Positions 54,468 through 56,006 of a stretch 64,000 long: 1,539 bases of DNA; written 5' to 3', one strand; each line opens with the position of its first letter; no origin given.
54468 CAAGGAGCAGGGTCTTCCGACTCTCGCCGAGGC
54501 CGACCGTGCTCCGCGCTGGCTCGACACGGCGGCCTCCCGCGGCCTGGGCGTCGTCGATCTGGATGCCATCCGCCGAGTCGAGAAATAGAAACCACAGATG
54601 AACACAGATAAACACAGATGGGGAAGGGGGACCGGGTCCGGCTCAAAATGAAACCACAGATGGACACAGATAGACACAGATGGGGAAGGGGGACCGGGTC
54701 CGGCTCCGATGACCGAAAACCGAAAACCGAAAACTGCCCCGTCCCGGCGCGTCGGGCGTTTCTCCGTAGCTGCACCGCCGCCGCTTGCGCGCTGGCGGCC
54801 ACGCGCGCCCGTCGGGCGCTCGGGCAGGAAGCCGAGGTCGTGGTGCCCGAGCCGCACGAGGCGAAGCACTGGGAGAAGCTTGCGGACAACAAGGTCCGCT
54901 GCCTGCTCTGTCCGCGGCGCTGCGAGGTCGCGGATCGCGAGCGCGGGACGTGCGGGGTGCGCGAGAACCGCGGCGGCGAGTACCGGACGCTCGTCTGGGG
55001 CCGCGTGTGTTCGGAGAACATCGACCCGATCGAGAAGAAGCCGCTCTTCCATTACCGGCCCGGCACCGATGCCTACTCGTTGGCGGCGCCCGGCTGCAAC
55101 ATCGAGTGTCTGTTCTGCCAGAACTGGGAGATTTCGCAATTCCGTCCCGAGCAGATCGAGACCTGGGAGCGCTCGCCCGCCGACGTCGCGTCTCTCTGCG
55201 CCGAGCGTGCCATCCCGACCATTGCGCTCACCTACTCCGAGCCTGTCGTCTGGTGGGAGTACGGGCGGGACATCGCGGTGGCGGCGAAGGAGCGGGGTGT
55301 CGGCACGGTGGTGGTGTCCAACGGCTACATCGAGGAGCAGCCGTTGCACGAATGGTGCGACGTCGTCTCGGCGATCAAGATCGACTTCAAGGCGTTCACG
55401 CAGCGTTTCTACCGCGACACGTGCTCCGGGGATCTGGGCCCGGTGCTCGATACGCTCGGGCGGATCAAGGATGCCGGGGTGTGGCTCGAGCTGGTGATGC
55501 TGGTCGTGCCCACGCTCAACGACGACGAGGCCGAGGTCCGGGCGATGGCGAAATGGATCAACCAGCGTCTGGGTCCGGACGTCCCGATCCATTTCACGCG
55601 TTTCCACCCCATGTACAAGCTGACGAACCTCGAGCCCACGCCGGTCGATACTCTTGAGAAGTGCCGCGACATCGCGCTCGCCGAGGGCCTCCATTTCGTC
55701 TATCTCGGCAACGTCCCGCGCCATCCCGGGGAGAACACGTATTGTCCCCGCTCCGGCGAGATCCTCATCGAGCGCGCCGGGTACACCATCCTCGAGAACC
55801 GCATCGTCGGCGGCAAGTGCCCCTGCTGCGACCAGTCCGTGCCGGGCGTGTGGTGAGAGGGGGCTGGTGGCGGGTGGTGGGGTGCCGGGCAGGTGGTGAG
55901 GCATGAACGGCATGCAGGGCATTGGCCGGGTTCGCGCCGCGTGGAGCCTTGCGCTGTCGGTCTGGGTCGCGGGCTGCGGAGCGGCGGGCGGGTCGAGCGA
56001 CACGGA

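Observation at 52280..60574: AmmeMemoRadiSam set that looks exported, flanked by Tat-DUF362 and CCG Fe-S proteins and interleaved with Cys-rich lipoproteins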

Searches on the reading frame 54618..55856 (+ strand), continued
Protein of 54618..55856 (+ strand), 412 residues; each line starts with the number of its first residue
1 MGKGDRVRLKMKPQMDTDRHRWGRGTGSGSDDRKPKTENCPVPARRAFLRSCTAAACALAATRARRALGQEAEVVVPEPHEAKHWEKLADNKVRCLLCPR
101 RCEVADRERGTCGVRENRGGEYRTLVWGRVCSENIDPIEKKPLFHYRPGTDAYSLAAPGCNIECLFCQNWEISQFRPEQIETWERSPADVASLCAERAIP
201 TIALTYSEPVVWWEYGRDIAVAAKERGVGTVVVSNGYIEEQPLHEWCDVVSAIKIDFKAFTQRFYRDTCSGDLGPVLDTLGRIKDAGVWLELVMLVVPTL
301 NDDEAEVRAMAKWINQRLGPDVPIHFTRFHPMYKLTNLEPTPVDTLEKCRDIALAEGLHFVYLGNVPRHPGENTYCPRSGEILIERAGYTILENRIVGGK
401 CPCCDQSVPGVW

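Call 42: search_protein_families(library=pfam, proteins=[L019:6359-8050:+, L025:8009-8707:+, L019:12685-15093:-, L003:11236-11841:+, L001:1114-1899:+, L001:4227-5192:-, L079:8149-10005:+, L019:15030-16055:+, L044:8031-9359:-], max_evalue=0.001)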
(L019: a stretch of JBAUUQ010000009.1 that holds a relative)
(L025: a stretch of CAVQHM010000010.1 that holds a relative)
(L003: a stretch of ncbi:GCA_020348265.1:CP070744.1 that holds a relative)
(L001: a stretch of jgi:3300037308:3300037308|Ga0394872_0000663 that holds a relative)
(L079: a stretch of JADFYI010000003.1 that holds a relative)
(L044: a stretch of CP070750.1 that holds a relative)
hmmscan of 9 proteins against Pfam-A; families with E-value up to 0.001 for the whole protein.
L019:6359-8050:+ (564 aa): 13 families
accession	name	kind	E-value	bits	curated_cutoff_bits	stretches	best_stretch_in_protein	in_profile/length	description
PF12838.12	Fer4_7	-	1.6e-15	57.7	27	2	382-437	1-52/52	4Fe-4S dicluster domain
PF12801.12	Fer4_5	-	4.1e-15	55.9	22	2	83-123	3-43/48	4Fe-4S binding domain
PF00037.32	Fer4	-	3.3e-14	52.5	21.1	2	381-398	6-23/24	4Fe-4S binding domain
PF13484.11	Fer4_16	-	5.8e-12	46.7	30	1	425-489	4-65/66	4Fe-4S double cluster binding domain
PF13187.11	Fer4_9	-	6.2e-11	42.6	27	1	382-438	1-52/52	4Fe-4S dicluster domain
PF13237.11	Fer4_10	-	2.5e-10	40.6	25.5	1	271-315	3-53/53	4Fe-4S dicluster domain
PF12837.12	Fer4_6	-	6.5e-10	38.9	25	2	514-534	2-22/24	4Fe-4S binding domain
PF12797.12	Fer4_2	-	1e-06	28.8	24.5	2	514-533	3-22/22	4Fe-4S binding domain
PF13183.11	Fer4_8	-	4.6e-06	27.5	27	0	480-533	8-66/68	4Fe-4S dicluster domain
PF13534.11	Fer4_17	-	3.9e-05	24.5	22.2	0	375-396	38-59/61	4Fe-4S dicluster domain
PF14697.11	Fer4_21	-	8.9e-05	23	35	0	479-535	10-55/59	4Fe-4S dicluster domain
PF12800.12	Fer4_4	-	0.00025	21.6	24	0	518-533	1-16/17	4Fe-4S binding domain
PF25160.1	LdpA_Fe-S-bd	-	0.00026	21.2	27.6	0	372-398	16-43/49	LdpA Fe-S cluster-binding domain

L025:8009-8707:+ (233 aa): 1 family
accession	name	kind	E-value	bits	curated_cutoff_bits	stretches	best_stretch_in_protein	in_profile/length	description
PF20244.3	DUF6599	-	4.9e-19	69.1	27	1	107-227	2-124/186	Family of unknown function (DUF6599)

L019:12685-15093:- (803 aa): 1 family
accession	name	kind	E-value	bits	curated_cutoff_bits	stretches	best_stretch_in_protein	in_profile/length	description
PF01564.23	Spermine_synth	-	2.6e-26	92.8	22.9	1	316-476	6-164/186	Spermine/spermidine synthase domain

L003:11236-11841:+ (201 aa): 0 families

L001:1114-1899:+ (261 aa): 1 family
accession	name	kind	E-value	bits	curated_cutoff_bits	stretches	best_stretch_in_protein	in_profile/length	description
PF11249.13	DUF3047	-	0.00091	19.2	27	0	177-225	120-172/198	Protein of unknown function (DUF3047)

L001:4227-5192:- (321 aa): 2 families
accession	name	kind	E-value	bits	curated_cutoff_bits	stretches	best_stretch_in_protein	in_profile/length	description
PF00050.26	Kazal_1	-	4.7e-05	23.7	21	1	212-232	8-28/49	Kazal-type serine protease inhibitor domain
PF07648.20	Kazal_2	-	0.00026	21.5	22.8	1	210-232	3-26/48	Kazal-type serine protease inhibitor domain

L079:8149-10005:+ (619 aa): 8 families
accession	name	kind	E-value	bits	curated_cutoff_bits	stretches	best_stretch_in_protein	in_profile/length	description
PF04205.19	FMN_bind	-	8.4e-16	58.8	22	1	166-244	1-76/77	FMN-binding domain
PF12801.12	Fer4_5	-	3.9e-12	46.4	22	2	332-374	3-45/48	4Fe-4S binding domain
PF12838.12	Fer4_7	-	4.9e-05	24.1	27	1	475-517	2-50/52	4Fe-4S dicluster domain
PF13187.11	Fer4_9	-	4.9e-05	23.7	27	1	475-518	2-50/52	4Fe-4S dicluster domain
PF12797.12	Fer4_2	-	6.4e-05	23.1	24.5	1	497-517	2-22/22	4Fe-4S binding domain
PF00037.32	Fer4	-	7.5e-05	22.8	21.1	1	498-517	1-20/24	4Fe-4S binding domain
PF13484.11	Fer4_16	-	0.00018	22.6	30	0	504-544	1-39/66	4Fe-4S double cluster binding domain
PF12837.12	Fer4_6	-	0.00022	21.5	25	1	498-517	2-21/24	4Fe-4S binding domain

L019:15030-16055:+ (342 aa): 1 family
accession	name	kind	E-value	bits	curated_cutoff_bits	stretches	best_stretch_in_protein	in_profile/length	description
PF04015.17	DUF362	-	1.9e-51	175.4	24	1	110-304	1-199/200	Domain of unknown function (DUF362)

L044:8031-9359:- (443 aa): 1 family
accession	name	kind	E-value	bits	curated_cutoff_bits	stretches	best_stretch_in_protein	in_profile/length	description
PF20244.3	DUF6599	-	5.2e-45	153.7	27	1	184-365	3-184/186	Family of unknown function (DUF6599)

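Call 43: search_solved_structures(query=window:54843-55856:+, max_evalue=0.001)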
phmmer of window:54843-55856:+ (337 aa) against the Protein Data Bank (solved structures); distinct sequences matched with E-value up to 0.001: 1.
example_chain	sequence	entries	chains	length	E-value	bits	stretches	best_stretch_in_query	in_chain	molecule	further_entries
3c8f_A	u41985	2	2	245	7.6e-05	25.1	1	83-257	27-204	Pyruvate formate-lyase 1-activating enzyme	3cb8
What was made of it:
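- Closest known: Pyruvate formate-lyase activating enzyme and other glycyl-radical activases. Same: This is the closest solved structure by sequence (3c8f, E = 7.6e-5; call 43).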

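Call 49: find_encoding_contigs(protein=P0002, flank=10000, max_places=3)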
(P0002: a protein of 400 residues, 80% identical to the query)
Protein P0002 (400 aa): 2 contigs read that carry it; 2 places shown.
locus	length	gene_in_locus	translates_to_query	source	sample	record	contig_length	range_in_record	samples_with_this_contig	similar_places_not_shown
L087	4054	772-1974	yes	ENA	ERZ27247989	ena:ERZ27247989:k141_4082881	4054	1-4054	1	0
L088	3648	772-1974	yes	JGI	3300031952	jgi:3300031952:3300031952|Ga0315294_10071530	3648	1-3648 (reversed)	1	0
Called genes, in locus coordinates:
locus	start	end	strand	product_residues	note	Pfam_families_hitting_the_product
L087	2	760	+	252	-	?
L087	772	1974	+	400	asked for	PF04055:Radical_SAM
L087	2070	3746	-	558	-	PF02900:LigB (weak), PF01875:Memo, PF01871:AMMECR1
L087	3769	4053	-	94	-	?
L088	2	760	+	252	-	?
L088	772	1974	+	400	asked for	PF04055:Radical_SAM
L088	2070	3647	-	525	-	?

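Call 50: find_encoding_contigs(protein=P0001, flank=10000, max_places=3)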
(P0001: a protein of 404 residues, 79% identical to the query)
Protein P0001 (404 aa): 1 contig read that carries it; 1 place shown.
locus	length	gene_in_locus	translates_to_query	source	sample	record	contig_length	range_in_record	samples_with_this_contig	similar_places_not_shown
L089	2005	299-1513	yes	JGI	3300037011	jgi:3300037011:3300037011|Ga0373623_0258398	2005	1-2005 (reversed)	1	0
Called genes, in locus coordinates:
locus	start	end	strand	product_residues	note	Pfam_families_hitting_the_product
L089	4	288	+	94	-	-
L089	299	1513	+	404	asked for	PF04055:Radical_SAM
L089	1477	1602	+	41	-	-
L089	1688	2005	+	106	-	?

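Call 57: search_protein_families(library=ncbifam, proteins=[L019:12685-15093:-, L044:11117-13255:+, L019:6359-8050:+, L079:8149-10005:+, L019:8791-9858:+, L044:8031-9359:-], max_evalue=0.001)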
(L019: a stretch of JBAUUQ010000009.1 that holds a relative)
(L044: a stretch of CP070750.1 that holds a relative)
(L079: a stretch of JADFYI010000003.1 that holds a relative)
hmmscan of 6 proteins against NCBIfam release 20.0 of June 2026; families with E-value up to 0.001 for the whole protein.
L019:12685-15093:- (803 aa): 6 families
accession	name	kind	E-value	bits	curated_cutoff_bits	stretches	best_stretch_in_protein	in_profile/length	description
NF002956.0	PRK03612.1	equivalog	1.2e-48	165.8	472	2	48-476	18-449/522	polyamine aminopropyltransferase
NF002010.0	PRK00811.1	equivalog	1.4e-34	119.6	260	1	281-512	29-265/287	polyamine aminopropyltransferase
TIGR00417.1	speE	equivalog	8.9e-28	97.3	249.55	1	302-484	45-229/271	spermidine synthase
NF002435.0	PRK01581.1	equivalog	1.1e-22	80.7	537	1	282-476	104-300/374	polyamine aminopropyltransferase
NF037959.1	MFS_SpdSyn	subfamily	5.2e-19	68.3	40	2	95-472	36-409/480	fused MFS/spermidine synthase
NF003380.0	PRK04457.1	equivalog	1.6e-12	47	304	1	290-465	24-198/265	polyamine aminopropyltransferase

L044:11117-13255:+ (713 aa): 7 families
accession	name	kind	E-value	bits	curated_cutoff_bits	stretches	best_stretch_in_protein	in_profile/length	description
NF002956.0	PRK03612.1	equivalog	2.6e-41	141.6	472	1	23-386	38-419/522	polyamine aminopropyltransferase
NF002010.0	PRK00811.1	equivalog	2.8e-35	121.9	260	1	216-416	23-220/287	polyamine aminopropyltransferase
TIGR00417.1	speE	equivalog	4.1e-29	101.7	249.55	1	249-413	52-210/271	spermidine synthase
NF002435.0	PRK01581.1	equivalog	4.2e-20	72.2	537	1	229-386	110-270/374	polyamine aminopropyltransferase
NF037959.1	MFS_SpdSyn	subfamily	4.1e-10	39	40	1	269-414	275-410/480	fused MFS/spermidine synthase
NF003380.0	PRK04457.1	equivalog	4.5e-10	39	304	1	263-398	63-194/265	polyamine aminopropyltransferase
TIGR00091.1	TIGR00091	equivalog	1.9e-05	24.1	112.65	1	264-399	11-146/194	tRNA (guanosine(46)-N7)-methyltransferase TrmB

L019:6359-8050:+ (564 aa): 27 families (the best 25 are shown)
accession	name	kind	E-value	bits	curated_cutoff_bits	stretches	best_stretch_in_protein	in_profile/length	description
NF007012.0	PRK09476.1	equivalog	4.8e-28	98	269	1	333-543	8-207/254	ferredoxin-type protein NapG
TIGR02163.1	napH_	subfamily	1.3e-23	83.9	213.05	2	226-322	151-254/255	NapH/MauN family ferredoxin-type protein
NF007013.0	PRK09477.1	equivalog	2.6e-23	82.5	234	2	22-186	26-182/286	quinol dehydrogenase ferredoxin subunit NapH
TIGR00397.1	mauM_napG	subfamily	1.4e-18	67.3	178.85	1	348-534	24-190/213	MauM/NapG family ferredoxin-type protein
TIGR00402.1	napF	equivalog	4.8e-14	52.5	102.2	1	364-534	18-146/149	ferredoxin-type protein NapF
NF045874.1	Vhu_polyferre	exception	1.2e-11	44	600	2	425-534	34-143/381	F420-non-reducing hydrogenase associated-polyferredoxin VhuB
NF042909.1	FMH_DH_FwdF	exception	1.9e-09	37.1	375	1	383-538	57-197/336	tungsten-dependent formylmethanofuran dehydrogenase subunit FwdF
NF046105.1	TransRegNosR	equivalog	2.1e-09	36.3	1000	1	229-310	579-661/680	transcriptional regulator NosR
NF007205.0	PRK09626.1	equivalog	2.2e-08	34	93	0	479-533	21-68/105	2-oxoglutarate-acceptor oxidoreductase subunit OorD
NF058577.1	FdxA_fam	equivalog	5.9e-08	32.8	65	1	515-534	32-51/52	4Fe-4S ferredoxin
NF004914.0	PRK06273.1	equivalog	1e-07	31.9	163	0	480-533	56-107/167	ferredoxin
NF038196.1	ferrodoxin_EFR1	subfamily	2.5e-07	31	75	0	273-322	182-232/242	EFR1 family ferrodoxin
TIGR02179.1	PorD_KorD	subfamily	3.2e-07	30.4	60.05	1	381-441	25-75/78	2-oxoacid:acceptor oxidoreductase, delta subunit, pyruvate/2-ketoisovalerate family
NF040612.1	F420_dehyd_FpoI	exception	3.6e-07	30.1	180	0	381-439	42-100/135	F420H2 dehydrogenase subunit FpoI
TIGR01971.1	NuoI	subfamily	4.3e-07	29.6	113.05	1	480-534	47-96/121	NADH-quinone oxidoreductase, chain I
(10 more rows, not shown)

L079:8149-10005:+ (619 aa): 37 families (the best 25 are shown)
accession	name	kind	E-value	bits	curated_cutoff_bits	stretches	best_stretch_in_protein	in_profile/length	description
NF046105.1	TransRegNosR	equivalog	3.3e-28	98.4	1000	2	275-511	417-661/680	transcriptional regulator NosR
TIGR02163.1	napH_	subfamily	4.5e-25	88.6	213.05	1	341-522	70-253/255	NapH/MauN family ferredoxin-type protein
NF007013.0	PRK09477.1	equivalog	1.9e-21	76.4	234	1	339-523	91-277/286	quinol dehydrogenase ferredoxin subunit NapH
TIGR01947.1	rnfG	subfamily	1.2e-10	41.8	102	1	146-248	77-186/187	RnfABCDGE type electron transport complex subunit G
NF045876.1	RnfG_DVU2794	exception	5.9e-09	35.7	205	1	160-248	87-180/190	RnfABCDGE type electron transport complex subunit G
NF058577.1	FdxA_fam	equivalog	9.3e-09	35.3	65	1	475-516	9-49/52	4Fe-4S ferredoxin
NF042909.1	FMH_DH_FwdF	exception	4.3e-08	32.6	375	1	447-533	232-322/336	tungsten-dependent formylmethanofuran dehydrogenase subunit FwdF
NF045874.1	Vhu_polyferre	exception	4.6e-07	28.9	600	1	469-520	124-174/381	F420-non-reducing hydrogenase associated-polyferredoxin VhuB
NF005503.0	PRK07118.1-2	equivalog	4.2e-06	26.2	252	1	475-526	140-190/292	RnfABCDGE type electron transport complex subunit B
NF041840.1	rnfG_Methano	equivalog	4.8e-06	26.3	230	1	148-248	85-185/189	Rnf electron transport complex subunit RnfG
NF040770.1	hetero_SS_HdrA2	exception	4.8e-06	25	1100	1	474-523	578-626/777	CoB-CoM heterodisulfide reductase HdrA2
NF038196.1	ferrodoxin_EFR1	subfamily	6.6e-06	26.3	75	1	473-521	184-230/242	EFR1 family ferrodoxin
NF043069.1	T4HPD_activ_SAM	equivalog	8.8e-06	25.3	425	1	475-521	53-98/299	trans-4-hydroxy-L-proline dehydratase activase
NF010368.0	PRK13795.1-3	equivalog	1.1e-05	23.9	588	1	474-520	588-632/635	hypothetical protein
TIGR04395.1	cutC_activ_rSAM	equivalog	1.7e-05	24.3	360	1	474-523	55-106/309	choline TMA-lyase-activating enzyme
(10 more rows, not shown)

L019:8791-9858:+ (356 aa): 0 families

L044:8031-9359:- (443 aa): 0 families

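Call 65: list_cluster_members(proteins=[window:53407-54585:+, window:53608-54585:+, window:54618-55856:+, window:54648-55856:+, window:54660-55856:+, window:54840-55853:+, window:54843-55853:+, window:57882-58790:-, window:55903-56436:+, window:52280-53407:+])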
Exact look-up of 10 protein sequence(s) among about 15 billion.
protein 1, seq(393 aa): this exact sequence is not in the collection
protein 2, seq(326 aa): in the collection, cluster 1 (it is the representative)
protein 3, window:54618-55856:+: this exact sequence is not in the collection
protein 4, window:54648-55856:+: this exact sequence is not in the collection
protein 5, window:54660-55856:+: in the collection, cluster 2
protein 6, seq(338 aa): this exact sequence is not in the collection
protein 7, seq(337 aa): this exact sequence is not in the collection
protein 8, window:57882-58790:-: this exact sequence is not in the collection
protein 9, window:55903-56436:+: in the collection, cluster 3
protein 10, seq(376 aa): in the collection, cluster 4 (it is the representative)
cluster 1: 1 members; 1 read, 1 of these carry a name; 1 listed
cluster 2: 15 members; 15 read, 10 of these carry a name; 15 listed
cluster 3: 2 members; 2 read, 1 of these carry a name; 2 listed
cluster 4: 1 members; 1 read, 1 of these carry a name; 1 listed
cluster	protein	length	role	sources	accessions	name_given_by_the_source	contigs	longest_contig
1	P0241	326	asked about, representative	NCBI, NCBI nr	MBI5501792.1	MAG: DUF362 domain-containing protein [Deltaproteobacteria bacterium] | DUF362 domain-containing protein [Deltaproteobacteria bacterium]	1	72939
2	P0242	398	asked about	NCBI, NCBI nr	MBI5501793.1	MAG: AmmeMemoRadiSam system radical SAM enzyme [Deltaproteobacteria bacterium] | AmmeMemoRadiSam system radical SAM enzyme [Deltaproteobacteria bacterium]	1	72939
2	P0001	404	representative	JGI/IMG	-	pyruvate formate lyase activating enzyme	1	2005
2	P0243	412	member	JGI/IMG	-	pyruvate formate lyase activating enzyme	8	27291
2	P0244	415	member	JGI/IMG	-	pyruvate formate lyase activating enzyme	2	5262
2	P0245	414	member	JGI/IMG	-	pyruvate formate lyase activating enzyme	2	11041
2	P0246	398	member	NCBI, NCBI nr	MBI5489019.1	MAG: AmmeMemoRadiSam system radical SAM enzyme [Deltaproteobacteria bacterium] | AmmeMemoRadiSam system radical SAM enzyme [Deltaproteobacteria bacterium]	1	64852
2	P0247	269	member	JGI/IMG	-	pyruvate formate lyase activating enzyme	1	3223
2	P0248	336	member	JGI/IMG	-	pyruvate formate lyase activating enzyme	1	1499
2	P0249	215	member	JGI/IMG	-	pyruvate formate lyase activating enzyme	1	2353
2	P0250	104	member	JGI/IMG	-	pyruvate formate lyase activating enzyme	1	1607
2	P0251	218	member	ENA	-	-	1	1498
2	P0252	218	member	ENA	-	-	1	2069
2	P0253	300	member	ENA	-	-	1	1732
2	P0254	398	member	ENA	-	-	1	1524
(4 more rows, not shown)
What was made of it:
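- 54660..55856 (+): AmmeMemoRadiSam radical SAM enzyme. It has a Tat-type leader (54660-54824; RR at 54750-54755; ...RARRALG/QE), an N-terminal Cx2Cx3C...C auxiliary motif, the rSAM motif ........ and a C-terminal Cys ribbon. Annotated as MBI5501793, 398 aa (call 65).
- Checked: NCBI annotates the 398-aa form from ATG 54660 (MBI5501793; call 65).
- PGAP chose TTG 53608 for DUF362 (call 65).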

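Call 94: search_protein_representatives(protein=window:54843-55856:+)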
Query: 337 residues. Proteins with E-value up to 0.001 (for the whole library): 7613; up to 1e-10: 4629; up to 1e-30: 1383. The best 150 are listed.
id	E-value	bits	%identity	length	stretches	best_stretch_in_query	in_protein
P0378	8.2e-120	416.6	52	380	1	6-335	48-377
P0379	1.3e-118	412.6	53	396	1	2-337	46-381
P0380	4.6e-111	387.8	49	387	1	6-337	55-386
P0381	1.6e-105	369.6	47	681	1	5-337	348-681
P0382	3.8e-105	368.4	50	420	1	17-337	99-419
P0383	6.7e-105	367.6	48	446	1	4-337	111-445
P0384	7.8e-105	367.3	47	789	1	5-337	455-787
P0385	2.8e-104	365.5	48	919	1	3-337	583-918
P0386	5.5e-102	358.0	46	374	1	3-337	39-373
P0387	2.1e-100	352.8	54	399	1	29-320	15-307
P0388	2.6e-100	352.5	44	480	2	5-337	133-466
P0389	5.0e-98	344.9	46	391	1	16-336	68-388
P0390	9.1e-98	344.1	46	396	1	6-337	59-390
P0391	6.1e-97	341.4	47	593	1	7-337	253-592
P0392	8.7e-97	340.9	56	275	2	9-186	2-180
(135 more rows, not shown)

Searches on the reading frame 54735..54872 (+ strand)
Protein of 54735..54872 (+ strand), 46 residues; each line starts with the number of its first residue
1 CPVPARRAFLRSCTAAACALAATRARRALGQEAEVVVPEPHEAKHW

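Call 53: search_protein_families(library=ncbifam, proteins=[window:54735-54872:+], max_evalue=10)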
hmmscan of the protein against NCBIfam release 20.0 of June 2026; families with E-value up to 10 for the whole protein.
seq(46 aa): 2 families
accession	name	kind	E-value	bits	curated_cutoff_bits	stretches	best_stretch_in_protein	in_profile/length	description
TIGR02811.1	formate_TAT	hypoth_equivalog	0.0085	16.4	48.45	1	4-40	9-45/66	formate dehydrogenase region TAT target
TIGR01409.1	TAT_signal_seq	domain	0.068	13.6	16.7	1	6-24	3-23/29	twin-arginine translocation signal domain-containing protein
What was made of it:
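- Closest known: Tat-exported Fe-S/cofactor redox enzymes and their signal-less 'hitchhiker' subunits. Same: The leader architecture is the same: RRxFLK followed by a Cys/Ala/Gly-rich h-region and A-x-A. The window leader weakly matches the formate-dehydrogenase Tat-region model TIGR02811 (16.4 bits, far below that model's 48.45-bit cutoff; call 53).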
